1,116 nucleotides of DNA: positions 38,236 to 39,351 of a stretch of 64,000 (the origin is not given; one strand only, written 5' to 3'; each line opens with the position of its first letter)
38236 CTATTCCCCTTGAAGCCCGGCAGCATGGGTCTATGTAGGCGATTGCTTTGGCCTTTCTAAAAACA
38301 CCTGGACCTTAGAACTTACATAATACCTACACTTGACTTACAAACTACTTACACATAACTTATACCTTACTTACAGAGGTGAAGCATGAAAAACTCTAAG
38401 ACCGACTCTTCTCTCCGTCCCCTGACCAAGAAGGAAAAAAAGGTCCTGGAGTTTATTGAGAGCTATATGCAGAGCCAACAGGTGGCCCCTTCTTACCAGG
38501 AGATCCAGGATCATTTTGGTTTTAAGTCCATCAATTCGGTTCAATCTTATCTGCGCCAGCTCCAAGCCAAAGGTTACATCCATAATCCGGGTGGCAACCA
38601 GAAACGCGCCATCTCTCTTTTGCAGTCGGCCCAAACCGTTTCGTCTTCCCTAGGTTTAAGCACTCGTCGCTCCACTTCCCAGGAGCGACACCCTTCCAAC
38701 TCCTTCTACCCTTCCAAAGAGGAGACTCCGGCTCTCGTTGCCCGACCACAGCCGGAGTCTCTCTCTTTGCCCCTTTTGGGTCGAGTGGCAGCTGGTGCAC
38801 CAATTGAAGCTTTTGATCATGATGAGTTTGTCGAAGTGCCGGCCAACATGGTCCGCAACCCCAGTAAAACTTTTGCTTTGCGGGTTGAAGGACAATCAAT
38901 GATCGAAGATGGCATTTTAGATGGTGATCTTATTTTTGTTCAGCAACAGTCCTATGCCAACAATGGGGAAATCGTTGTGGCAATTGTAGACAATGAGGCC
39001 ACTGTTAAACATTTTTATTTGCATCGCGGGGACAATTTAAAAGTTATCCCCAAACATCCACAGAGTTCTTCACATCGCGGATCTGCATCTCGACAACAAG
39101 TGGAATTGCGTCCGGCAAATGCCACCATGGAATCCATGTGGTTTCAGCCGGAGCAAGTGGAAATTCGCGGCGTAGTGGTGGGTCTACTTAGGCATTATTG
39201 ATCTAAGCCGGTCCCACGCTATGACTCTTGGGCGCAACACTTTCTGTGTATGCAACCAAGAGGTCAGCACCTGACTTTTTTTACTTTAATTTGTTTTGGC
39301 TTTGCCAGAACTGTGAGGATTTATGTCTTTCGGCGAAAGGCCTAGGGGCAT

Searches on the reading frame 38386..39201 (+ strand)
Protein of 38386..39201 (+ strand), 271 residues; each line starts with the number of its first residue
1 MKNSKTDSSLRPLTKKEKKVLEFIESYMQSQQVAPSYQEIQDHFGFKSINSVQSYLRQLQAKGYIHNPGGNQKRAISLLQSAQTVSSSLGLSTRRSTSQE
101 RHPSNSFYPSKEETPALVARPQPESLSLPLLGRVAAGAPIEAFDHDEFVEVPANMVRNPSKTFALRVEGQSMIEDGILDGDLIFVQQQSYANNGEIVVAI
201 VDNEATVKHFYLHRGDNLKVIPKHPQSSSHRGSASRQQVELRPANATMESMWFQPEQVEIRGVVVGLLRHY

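Call 79: search_protein_families(library=pfam, proteins=[window:38386-39201:+], max_evalue=0.0001)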
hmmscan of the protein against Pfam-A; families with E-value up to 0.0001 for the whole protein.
window:38386-39201:+ (271 aa): 3 families
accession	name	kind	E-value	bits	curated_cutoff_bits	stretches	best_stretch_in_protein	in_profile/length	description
PF00717.28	Peptidase_S24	-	1.9e-29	102.2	23.3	1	129-226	1-97/116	Peptidase S24-like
PF01726.22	LexA_DNA_bind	-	8e-16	58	23.7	1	11-67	2-58/65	LexA DNA binding domain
PF13730.12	HTH_36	-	8e-06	26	25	1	13-65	3-55/55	Helix-turn-helix domain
